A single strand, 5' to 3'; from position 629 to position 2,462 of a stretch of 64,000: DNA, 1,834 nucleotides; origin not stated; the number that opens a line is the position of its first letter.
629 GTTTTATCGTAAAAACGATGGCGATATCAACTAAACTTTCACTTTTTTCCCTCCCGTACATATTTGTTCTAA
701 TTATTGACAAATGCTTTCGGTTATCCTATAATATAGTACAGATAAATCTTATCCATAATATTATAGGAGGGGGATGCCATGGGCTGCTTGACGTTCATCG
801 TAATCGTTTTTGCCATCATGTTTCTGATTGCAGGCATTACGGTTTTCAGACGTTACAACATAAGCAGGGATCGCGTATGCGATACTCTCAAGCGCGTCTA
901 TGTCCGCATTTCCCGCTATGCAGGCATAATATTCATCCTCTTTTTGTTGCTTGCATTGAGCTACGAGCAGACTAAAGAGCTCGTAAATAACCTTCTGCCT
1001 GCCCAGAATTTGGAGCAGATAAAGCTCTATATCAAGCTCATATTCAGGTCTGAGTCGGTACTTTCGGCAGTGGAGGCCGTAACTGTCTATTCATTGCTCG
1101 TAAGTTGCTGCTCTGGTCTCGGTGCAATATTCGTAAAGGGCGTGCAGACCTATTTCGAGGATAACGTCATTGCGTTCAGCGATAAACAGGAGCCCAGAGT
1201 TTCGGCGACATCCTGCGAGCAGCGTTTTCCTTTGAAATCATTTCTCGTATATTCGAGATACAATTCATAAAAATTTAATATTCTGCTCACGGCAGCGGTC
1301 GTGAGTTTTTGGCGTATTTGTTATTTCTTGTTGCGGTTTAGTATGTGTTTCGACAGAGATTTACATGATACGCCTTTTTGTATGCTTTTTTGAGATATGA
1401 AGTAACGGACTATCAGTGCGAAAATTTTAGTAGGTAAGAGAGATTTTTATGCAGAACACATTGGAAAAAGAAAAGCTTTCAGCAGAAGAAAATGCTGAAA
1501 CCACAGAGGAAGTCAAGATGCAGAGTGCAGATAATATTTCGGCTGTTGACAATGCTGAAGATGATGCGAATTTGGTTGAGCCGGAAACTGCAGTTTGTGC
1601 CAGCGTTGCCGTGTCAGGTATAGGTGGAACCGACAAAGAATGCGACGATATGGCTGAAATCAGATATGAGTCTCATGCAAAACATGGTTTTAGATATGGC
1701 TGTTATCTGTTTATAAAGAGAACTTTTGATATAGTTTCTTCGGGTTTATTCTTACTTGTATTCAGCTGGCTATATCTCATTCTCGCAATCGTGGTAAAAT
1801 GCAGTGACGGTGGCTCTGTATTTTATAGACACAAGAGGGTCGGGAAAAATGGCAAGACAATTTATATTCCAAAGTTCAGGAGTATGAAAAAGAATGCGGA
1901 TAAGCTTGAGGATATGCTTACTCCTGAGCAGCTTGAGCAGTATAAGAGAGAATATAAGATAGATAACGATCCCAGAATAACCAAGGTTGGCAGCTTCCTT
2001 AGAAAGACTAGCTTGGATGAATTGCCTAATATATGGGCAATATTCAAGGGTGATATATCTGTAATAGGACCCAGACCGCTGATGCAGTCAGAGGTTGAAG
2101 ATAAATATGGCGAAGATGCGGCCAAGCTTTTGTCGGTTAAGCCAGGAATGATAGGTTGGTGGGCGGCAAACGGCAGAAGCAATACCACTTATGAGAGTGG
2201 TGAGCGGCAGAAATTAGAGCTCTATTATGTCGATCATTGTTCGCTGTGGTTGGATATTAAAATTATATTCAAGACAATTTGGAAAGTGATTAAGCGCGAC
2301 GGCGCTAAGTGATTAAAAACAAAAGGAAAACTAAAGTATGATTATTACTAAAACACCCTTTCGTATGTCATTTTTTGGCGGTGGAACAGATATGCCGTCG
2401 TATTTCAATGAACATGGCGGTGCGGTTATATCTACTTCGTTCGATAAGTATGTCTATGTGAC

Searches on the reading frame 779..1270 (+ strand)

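Call 52: search_protein_families(library=pfam, proteins=[window:779-1270:+], max_evalue=1)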
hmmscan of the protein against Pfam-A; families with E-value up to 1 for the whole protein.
window:779-1270:+ (163 aa): 2 families
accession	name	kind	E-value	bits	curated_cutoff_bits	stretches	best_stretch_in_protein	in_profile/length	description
PF15383.11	TMEM237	-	0.029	14.1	28.1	1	11-119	139-239/247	Transmembrane protein 237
PF07436.16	Curto_V3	-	0.097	13.5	25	1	13-39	46-72/87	Curtovirus V3 protein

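Call 53: search_protein_families(library=phrogs, proteins=[window:779-1270:+], max_evalue=0.01)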
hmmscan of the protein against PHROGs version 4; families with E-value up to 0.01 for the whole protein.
window:779-1270:+ (163 aa): 0 families

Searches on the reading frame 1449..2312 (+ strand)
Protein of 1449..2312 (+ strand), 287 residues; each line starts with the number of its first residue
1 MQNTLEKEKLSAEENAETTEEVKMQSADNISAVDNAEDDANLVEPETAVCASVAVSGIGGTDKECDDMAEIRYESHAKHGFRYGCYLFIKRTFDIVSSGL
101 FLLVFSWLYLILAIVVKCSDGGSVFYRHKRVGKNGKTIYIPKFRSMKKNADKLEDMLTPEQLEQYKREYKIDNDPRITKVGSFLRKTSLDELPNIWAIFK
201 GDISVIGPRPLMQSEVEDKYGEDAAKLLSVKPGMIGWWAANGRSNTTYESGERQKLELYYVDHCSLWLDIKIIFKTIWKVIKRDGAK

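Call 19: find_encoding_contigs(protein=window:1449-2312:+, flank=10000, max_places=8)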
Protein window:1449-2312:+ (287 aa): 22 contigs read that carry it; 8 places shown.
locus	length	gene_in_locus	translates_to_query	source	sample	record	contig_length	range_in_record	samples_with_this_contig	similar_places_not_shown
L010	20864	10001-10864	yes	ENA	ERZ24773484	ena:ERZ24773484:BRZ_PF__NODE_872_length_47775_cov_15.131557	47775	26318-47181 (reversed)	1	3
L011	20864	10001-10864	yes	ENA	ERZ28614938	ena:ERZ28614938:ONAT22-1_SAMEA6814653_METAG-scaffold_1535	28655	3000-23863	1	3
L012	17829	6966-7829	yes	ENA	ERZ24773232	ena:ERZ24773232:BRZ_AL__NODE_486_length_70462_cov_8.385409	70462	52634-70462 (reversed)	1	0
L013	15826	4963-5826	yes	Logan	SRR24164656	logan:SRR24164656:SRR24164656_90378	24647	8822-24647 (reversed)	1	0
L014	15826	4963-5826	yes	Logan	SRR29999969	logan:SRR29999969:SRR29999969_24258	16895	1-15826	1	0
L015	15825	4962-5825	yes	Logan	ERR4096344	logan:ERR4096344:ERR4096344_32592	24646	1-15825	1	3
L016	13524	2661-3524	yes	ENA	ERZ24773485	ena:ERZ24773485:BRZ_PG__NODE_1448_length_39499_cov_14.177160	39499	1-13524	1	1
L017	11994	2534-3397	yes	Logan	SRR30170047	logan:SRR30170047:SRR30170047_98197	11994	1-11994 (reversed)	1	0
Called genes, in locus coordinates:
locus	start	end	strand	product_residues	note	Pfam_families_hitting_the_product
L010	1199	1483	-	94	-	PF13560:HTH_31, PF12844:HTH_19, PF13443:HTH_26 (faint), PF01381:HTH_3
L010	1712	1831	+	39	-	-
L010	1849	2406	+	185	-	PF13248:Zn_ribbon_3 (weak)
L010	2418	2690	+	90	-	PF13248:Zn_ribbon_3 (weak), PF23455:DUF7129 (faint), PF10571:UPF0547 (weak), PF12773:DZR (weak)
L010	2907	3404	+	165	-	-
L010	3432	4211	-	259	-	PF14659:Phage_int_SAM_3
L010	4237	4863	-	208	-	-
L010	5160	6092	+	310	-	PF08279:HTH_11 (weak)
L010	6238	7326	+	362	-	PF23343:REP_ORF2-G2P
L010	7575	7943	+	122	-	-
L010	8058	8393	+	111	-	PF12724:Flavodoxin_5 (weak)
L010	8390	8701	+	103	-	PF12838:Fer4_7 (weak), PF12797:Fer4_2 (weak), PF00037:Fer4 (weak), PF12837:Fer4_6 (weak)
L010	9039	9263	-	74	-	-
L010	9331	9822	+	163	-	-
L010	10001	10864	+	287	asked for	PF02397:Bac_transf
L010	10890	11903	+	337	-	PF00288:GHMP_kinases_N, PF08544:GHMP_kinases_C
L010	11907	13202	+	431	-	PF00483:NTP_transferase, PF12804:NTP_transf_3 (weak), PF00702:Hydrolase (weak), PF08645:PNK3P (weak), PF13242:Hydrolase_like, PF13419:HAD_2 (weak)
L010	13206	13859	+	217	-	PF13580:SIS_2, PF01380:SIS (weak)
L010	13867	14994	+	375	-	PF13439:Glyco_transf_4, PF13579:Glyco_trans_4_4, PF00534:Glycos_transf_1, PF13692:Glyco_trans_1_4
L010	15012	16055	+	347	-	PF01370:Epimerase, PF04321:RmlD_sub_bind, PF16363:GDP_Man_Dehyd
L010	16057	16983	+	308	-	PF01073:3Beta_HSD, PF01370:Epimerase, PF02719:Polysacc_synt_2 (weak), PF04321:RmlD_sub_bind, PF16363:GDP_Man_Dehyd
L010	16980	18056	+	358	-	PF00483:NTP_transferase, PF12804:NTP_transf_3 (weak), PF22640:ManC_GMP_beta-helix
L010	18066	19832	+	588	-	PF02878:PGM_PMM_I, PF02879:PGM_PMM_II, PF02880:PGM_PMM_III, PF00408:PGM_PMM_IV (weak)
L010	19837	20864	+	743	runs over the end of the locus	PF00483:NTP_transferase, PF20511:PMI_typeI_cat, PF21621:MPI_cupin_dom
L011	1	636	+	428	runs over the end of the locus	PF01582:TIR (weak), PF13676:TIR_2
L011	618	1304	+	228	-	PF00702:Hydrolase, PF13419:HAD_2, PF13242:Hydrolase_like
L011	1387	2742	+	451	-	PF10137:CAP12-PCTIR_TIR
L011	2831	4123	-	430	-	PF14659:Phage_int_SAM_3, PF22022:Phage_int_M, PF00589:Phage_integrase (faint)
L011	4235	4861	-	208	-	-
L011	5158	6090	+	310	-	PF08279:HTH_11 (weak)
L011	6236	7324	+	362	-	PF23343:REP_ORF2-G2P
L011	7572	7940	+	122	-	-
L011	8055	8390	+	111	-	PF12724:Flavodoxin_5 (weak)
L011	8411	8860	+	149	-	PF13484:Fer4_16 (faint), PF12838:Fer4_7 (faint), PF14697:Fer4_21 (weak), PF00037:Fer4 (weak), PF12797:Fer4_2 (weak), PF12837:Fer4_6 (weak), PF13237:Fer4_10 (weak), PF13187:Fer4_9, +2 more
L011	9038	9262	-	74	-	-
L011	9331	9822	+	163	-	-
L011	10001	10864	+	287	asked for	PF02397:Bac_transf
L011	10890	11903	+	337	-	PF00288:GHMP_kinases_N, PF08544:GHMP_kinases_C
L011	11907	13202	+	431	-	PF00483:NTP_transferase, PF12804:NTP_transf_3 (weak), PF00702:Hydrolase (weak), PF08645:PNK3P (weak), PF13242:Hydrolase_like, PF13419:HAD_2 (weak)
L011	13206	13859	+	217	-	PF13580:SIS_2, PF01380:SIS (weak)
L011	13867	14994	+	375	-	PF13439:Glyco_transf_4, PF13579:Glyco_trans_4_4, PF00534:Glycos_transf_1, PF13692:Glyco_trans_1_4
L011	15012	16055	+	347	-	PF01370:Epimerase, PF04321:RmlD_sub_bind, PF16363:GDP_Man_Dehyd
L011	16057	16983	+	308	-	PF01073:3Beta_HSD, PF01370:Epimerase, PF02719:Polysacc_synt_2 (weak), PF04321:RmlD_sub_bind, PF16363:GDP_Man_Dehyd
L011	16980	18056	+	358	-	PF00483:NTP_transferase, PF12804:NTP_transf_3 (weak), PF22640:ManC_GMP_beta-helix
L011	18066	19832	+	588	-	PF02878:PGM_PMM_I, PF02879:PGM_PMM_II, PF02880:PGM_PMM_III, PF00408:PGM_PMM_IV (weak)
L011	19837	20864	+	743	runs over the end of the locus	PF00483:NTP_transferase, PF20511:PMI_typeI_cat, PF21621:MPI_cupin_dom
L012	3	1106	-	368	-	?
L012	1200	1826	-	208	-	-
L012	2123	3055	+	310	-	PF08279:HTH_11 (weak)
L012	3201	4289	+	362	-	PF23343:REP_ORF2-G2P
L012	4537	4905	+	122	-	-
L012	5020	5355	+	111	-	PF12724:Flavodoxin_5 (weak)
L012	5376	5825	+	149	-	PF13484:Fer4_16 (faint), PF12838:Fer4_7 (faint), PF14697:Fer4_21 (weak), PF00037:Fer4 (weak), PF12797:Fer4_2 (weak), PF12837:Fer4_6 (weak), PF13237:Fer4_10 (weak), PF13187:Fer4_9, +2 more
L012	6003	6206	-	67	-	-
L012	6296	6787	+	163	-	-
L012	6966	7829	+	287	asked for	PF02397:Bac_transf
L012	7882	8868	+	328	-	PF00288:GHMP_kinases_N, PF08544:GHMP_kinases_C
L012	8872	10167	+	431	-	PF00483:NTP_transferase, PF12804:NTP_transf_3 (weak), PF00702:Hydrolase (weak), PF08645:PNK3P (weak), PF13242:Hydrolase_like, PF13419:HAD_2 (weak)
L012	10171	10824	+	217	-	PF13580:SIS_2, PF01380:SIS (weak)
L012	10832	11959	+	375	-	PF13439:Glyco_transf_4, PF13579:Glyco_trans_4_4, PF00534:Glycos_transf_1, PF13692:Glyco_trans_1_4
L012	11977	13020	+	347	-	PF01370:Epimerase, PF04321:RmlD_sub_bind, PF16363:GDP_Man_Dehyd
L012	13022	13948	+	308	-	PF01073:3Beta_HSD, PF01370:Epimerase, PF02719:Polysacc_synt_2 (weak), PF04321:RmlD_sub_bind, PF16363:GDP_Man_Dehyd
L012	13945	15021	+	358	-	PF00483:NTP_transferase, PF12804:NTP_transf_3 (weak), PF22640:ManC_GMP_beta-helix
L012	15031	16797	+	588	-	PF02878:PGM_PMM_I, PF02879:PGM_PMM_II, PF02880:PGM_PMM_III, PF00408:PGM_PMM_IV (weak)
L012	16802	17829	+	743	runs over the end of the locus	PF00483:NTP_transferase, PF20511:PMI_typeI_cat, PF21621:MPI_cupin_dom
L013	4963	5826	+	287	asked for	PF02397:Bac_transf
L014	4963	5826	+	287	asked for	PF02397:Bac_transf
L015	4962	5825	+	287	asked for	PF02397:Bac_transf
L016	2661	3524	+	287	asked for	PF02397:Bac_transf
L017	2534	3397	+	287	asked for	PF02397:Bac_transf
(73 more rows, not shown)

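Call 52: search_protein_families(library=pfam, proteins=[L011:4235-4861:-, L011:7572-7940:+], max_evalue=1)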
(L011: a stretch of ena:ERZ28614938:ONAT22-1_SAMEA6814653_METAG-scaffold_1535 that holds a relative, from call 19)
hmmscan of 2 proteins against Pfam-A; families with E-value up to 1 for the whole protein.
L011:4235-4861:- (208 aa): 3 families
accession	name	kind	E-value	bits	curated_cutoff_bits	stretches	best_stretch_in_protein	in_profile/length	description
PF13936.12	HTH_38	-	9.8e-05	22.5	27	1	165-190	12-37/44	Helix-turn-helix domain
PF02486.25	Rep_trans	-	0.02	14.9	29.6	1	132-173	88-129/201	Replication initiation factor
PF15730.10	DUF4680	-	0.15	12.8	27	1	84-127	91-138/144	Domain of unknown function (DUF4680)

L011:7572-7940:+ (122 aa): 3 families
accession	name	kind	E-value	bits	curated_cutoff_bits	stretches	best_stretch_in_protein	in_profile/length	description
PF24451.1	DUF7567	-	0.013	15.8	27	1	60-96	12-49/131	Family of unknown function (DUF7567)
PF14354.12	Lar_restr_allev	-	0.052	14.2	28.6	1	66-99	6-46/58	Restriction alleviation protein Lar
PF23451.1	Zn_ribbon_PaaD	-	0.077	13.1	27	1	55-73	6-24/53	PaaD zinc beta ribbon domain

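Call 53: search_protein_families(library=phrogs, proteins=[L011:5158-6090:+, L011:6236-7324:+, L011:7572-7940:+], max_evalue=0.01)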
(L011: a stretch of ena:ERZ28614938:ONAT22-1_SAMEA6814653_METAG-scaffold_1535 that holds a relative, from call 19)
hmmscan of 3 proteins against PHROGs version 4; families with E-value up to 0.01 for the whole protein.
L011:5158-6090:+ (310 aa): 5 families
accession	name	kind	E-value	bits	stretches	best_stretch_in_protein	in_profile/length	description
phrog_270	-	DNA, RNA and nucleotide metabolism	1.4e-05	25.6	1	73-122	70-118/383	replication initiation protein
phrog_186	-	DNA, RNA and nucleotide metabolism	0.0004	21.2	1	44-120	36-111/308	DnaD-like helicase loader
phrog_1098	-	DNA, RNA and nucleotide metabolism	0.00085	19.1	1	71-111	40-80/546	HTH DNA binding protein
phrog_12156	-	DNA, RNA and nucleotide metabolism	0.0041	16.8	1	56-103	425-470/485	DNA helicase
phrog_5978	-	unknown function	0.0086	16.2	0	53-108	296-349/364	-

L011:6236-7324:+ (362 aa): 0 families

L011:7572-7940:+ (122 aa): 0 families
